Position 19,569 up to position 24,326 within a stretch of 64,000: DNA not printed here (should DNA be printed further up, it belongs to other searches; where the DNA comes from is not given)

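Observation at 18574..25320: Candidate anaerobic plasmalogen-synthase (PlsA/PlsR-like fusion) embedded between two lipid glycosyltransferases in a translationally coupled cluster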

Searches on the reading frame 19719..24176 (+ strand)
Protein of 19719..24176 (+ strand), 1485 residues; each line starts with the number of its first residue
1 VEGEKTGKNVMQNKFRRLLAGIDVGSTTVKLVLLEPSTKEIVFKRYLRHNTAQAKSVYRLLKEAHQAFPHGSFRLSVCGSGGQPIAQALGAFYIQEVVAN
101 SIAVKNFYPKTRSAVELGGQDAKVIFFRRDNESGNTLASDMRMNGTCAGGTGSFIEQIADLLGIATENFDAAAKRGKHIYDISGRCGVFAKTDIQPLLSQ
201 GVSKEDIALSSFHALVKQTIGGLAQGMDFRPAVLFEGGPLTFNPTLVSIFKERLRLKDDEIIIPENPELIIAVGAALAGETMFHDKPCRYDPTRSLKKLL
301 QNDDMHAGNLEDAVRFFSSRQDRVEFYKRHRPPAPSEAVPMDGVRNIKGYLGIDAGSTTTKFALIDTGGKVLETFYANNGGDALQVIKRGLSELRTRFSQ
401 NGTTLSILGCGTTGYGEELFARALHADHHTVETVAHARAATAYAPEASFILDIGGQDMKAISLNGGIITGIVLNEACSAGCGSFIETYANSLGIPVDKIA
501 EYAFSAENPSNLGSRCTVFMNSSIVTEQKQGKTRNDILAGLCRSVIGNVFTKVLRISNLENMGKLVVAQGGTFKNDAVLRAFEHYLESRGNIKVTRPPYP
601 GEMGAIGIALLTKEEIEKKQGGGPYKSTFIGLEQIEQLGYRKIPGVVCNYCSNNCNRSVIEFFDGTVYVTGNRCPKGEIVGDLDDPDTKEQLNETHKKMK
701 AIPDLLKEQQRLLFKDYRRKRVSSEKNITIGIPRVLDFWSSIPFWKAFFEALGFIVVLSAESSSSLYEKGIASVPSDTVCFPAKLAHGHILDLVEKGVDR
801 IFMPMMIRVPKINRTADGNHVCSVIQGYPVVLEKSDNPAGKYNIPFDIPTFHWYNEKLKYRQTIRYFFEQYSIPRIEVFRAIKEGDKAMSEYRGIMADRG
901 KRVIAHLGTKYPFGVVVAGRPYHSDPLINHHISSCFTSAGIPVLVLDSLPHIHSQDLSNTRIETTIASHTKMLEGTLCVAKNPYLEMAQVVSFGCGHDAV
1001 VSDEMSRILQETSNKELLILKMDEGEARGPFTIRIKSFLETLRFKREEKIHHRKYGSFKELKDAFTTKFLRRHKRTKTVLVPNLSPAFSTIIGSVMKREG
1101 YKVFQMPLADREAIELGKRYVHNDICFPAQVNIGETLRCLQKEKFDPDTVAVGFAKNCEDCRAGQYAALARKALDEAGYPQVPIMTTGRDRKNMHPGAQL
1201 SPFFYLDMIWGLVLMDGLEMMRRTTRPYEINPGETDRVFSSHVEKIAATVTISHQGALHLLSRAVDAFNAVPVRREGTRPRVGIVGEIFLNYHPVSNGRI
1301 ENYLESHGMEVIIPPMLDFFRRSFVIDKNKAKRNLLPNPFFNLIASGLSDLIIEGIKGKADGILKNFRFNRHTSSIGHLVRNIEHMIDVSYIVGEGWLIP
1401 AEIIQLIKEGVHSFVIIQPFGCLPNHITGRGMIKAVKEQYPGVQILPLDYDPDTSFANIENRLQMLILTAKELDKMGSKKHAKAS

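Call 3: search_protein_families(library=pfam, proteins=[window:19719-24176:+])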
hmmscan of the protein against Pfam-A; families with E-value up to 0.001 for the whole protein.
window:19719-24176:+ (1485 aa): 4 families
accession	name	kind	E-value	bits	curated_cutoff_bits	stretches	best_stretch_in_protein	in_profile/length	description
PF01869.26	BcrAD_BadFG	-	4.9e-74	249.7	31.5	2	351-611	1-270/271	BadF/BadG/BcrA/BcrD ATPase family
PF09989.15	DUF2229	-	4.3e-66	223.1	29.4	1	729-949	1-218/218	CoA enzyme activase uncharacterised domain (DUF2229)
PF01548.23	DEDD_Tnp_IS110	-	3.4e-06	27.3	29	0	351-432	1-74/155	Transposase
PF05378.19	Hydant_A_N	-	2.5e-05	24.5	25.2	0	351-423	2-75/176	Hydantoinase/oxoprolinase N-terminal region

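Call 5: search_protein_families(library=ncbifam, proteins=[window:19749-24176:+], max_evalue=0.01)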
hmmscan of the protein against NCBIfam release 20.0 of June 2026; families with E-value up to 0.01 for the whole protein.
window:19749-24176:+ (1475 aa): 8 families
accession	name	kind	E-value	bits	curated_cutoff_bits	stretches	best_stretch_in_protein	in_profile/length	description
TIGR00241.1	CoA_E_activ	domain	1.7e-85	286.5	125.4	2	341-601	3-248/248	acyl-CoA dehydratase activase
TIGR03286.1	methan_mark_15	hypoth_equivalog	3.6e-49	167.8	455.75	2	341-602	147-401/404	methanogenesis marker 15 protein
TIGR02259.1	benz_CoA_red_A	equivalog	1.4e-37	129.5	578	2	403-597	236-427/432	benzoyl-CoA reductase subunit A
TIGR02261.1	benz_CoA_red_D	equivalog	2.6e-37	128.5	312.85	2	9-269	3-262/262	benzoyl-CoA reductase subunit D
TIGR03192.1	benz_CoA_bzdQ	equivalog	2.2e-28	99.6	380.2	2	400-578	91-265/293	benzoyl-CoA reductase, bzd-type, subunit Q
NF009842.0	PRK13317.1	equivalog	1.9e-12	47.2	234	0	514-604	185-274/277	type II pantothenate kinase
NF033542.1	transpos_IS110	equivalog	2e-05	23.9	140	0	10-99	2-87/343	IS110 family RNA-guided transposase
TIGR00555.1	panK_eukar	equivalog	0.0037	16.8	247.6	0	11-73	4-62/304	type II pantothenate kinase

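Call 12: find_homologous_proteins(query=window:19749-24176:+, max_evalue=1e-10)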
Query window:19749-24176:+ (1475 aa): 8000 proteins with E <= 1e-10 among 8000 candidates; the best 120 are listed.
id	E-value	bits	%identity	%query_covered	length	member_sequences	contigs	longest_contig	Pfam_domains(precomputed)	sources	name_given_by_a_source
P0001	0.0e+0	3349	98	100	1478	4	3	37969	PF01869.27,PF01548.24,PF09989.16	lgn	-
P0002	0.0e+0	2832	83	100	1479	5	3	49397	PF01869.27,PF01548.24,PF09989.16,PF05378.20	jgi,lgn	jgi:predicted CoA-substrate-specific enzyme activase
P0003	0.0e+0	2176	65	100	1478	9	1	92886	PF01869.27,PF09989.16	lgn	-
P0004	0.0e+0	2129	63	100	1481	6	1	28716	PF01869.27,PF01548.24,PF09989.16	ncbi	-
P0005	0.0e+0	2114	62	100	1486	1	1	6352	PF01869.27,PF01548.24,PF09989.16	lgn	-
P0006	0.0e+0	1973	58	100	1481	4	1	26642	PF01869.27,PF09989.16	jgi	jgi:predicted CoA-substrate-specific enzyme activase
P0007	0.0e+0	1935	56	99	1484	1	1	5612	PF01869.27,PF00370.28,PF01548.24,PF09989.16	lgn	-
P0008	0.0e+0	1922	57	99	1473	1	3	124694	PF01869.27,PF01548.24,PF09989.16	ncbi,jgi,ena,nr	ncbi:MAG: CoA activase [Spirochaetes bacterium GWF1_51_8]|nr:MAG: CoA activase [Spirochaetes bacteri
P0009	0.0e+0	1919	57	99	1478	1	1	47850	PF01869.27,PF00480.27,PF00370.28,PF09989.16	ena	-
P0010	0.0e+0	1892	57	99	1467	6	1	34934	PF01869.27,PF00480.27,PF01548.24,PF09989.16,PF05378.20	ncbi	-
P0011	0.0e+0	1890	57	99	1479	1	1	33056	PF01869.27,PF00370.28,PF01548.24,PF09989.16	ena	-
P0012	0.0e+0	1889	56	99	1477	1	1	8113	PF01869.27,PF00480.27,PF00370.28,PF02782.23,PF01548.24,PF09989.16,PF05378.20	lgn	-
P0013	0.0e+0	1888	56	99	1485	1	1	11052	PF01869.27,PF09989.16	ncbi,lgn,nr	ncbi:MAG: 2-hydroxyacyl-CoA dehydratase [Spirochaetales bacterium]|nr:2-hydroxyacyl-CoA dehydratase 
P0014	0.0e+0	1887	56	99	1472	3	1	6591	PF01869.27,PF00370.28,PF01548.24,PF09989.16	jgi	-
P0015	0.0e+0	1887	56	99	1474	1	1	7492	PF01869.27,PF01548.24,PF09989.16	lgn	-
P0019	0.0e+0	1864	55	99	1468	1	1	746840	PF01869.27,PF02782.23,PF01548.24,PF09989.16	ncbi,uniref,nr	ncbi:acyl-CoA dehydratase activase [Spirochaeta cellobiosiphila]|uniref:acyl-CoA dehydratase activas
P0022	0.0e+0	1860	55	99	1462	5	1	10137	PF01869.27,PF02782.23,PF09989.16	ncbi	-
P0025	0.0e+0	1855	57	98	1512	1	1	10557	PF01869.27,PF00370.28,PF02782.23,PF09989.16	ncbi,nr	ncbi:MAG: CoA activase [Spirochaetales bacterium]|nr:MAG: CoA activase [Spirochaetales bacterium]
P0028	0.0e+0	1847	55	99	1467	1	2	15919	PF01869.27,PF01548.24,PF09989.16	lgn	-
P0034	0.0e+0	1836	56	99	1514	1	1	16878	PF01869.27,PF00370.28,PF09989.16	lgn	-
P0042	0.0e+0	1821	54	99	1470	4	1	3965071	PF01869.27,PF09989.16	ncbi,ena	-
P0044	0.0e+0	1819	54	99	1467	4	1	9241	PF01869.27,PF09989.16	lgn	-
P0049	0.0e+0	1815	55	99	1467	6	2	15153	PF01869.27,PF09989.16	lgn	-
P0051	0.0e+0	1814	54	99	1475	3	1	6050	PF01869.27,PF09989.16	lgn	-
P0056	0.0e+0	1806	54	99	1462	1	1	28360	PF01869.27,PF02782.23,PF09989.16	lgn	-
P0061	0.0e+0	1795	53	99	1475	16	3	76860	PF01869.27,PF09989.16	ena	-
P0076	0.0e+0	1774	53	99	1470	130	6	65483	PF01869.27,PF01548.24,PF09989.16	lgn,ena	-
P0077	0.0e+0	1773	53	99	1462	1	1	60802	PF01869.27,PF02782.23,PF01548.24,PF09989.16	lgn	-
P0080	0.0e+0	1769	53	100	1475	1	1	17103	PF01869.27,PF09989.16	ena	-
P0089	0.0e+0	1761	52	99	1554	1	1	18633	PF01869.27,PF09989.16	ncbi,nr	ncbi:MAG: CoA activase [Deltaproteobacteria bacterium]|nr:CoA activase [Deltaproteobacteria bacteriu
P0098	0.0e+0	1755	52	99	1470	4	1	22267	PF01869.27,PF09989.16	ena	-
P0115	0.0e+0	1747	52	99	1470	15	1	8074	PF01869.27,PF09989.16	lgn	-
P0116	0.0e+0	1746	53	99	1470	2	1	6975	PF01869.27,PF09989.16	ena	-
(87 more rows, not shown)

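Call 14: search_solved_structures(query=window:19749-24176:+, max_evalue=0.001)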
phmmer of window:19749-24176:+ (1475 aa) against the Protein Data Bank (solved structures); distinct sequences matched with E-value up to 0.001: 5.
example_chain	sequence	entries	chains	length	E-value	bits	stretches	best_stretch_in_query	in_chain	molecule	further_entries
1hux_A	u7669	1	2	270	6.4e-27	96.4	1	341-608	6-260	ACTIVATOR OF (R)-2-HYDROXYGLUTARYL-COA DEHYDRATASE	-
4eht_A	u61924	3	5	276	5.8e-26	93.3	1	341-610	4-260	Activator of 2-hydroxyisocaproyl-CoA dehydratase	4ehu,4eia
9gai_D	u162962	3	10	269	3.1e-24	87.5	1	342-604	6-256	3-methylbenzoyl-CoA reductase alpha subunit MbdQ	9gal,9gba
7yyl_E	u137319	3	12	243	6.8e-20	73.2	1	341-604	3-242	Putative CoA-substrate-specific enzyme activase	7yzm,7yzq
9gai_C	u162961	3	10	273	5.5e-18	66.8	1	341-613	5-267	3-methylbenzoyl-CoA reductase delta subunit MbdP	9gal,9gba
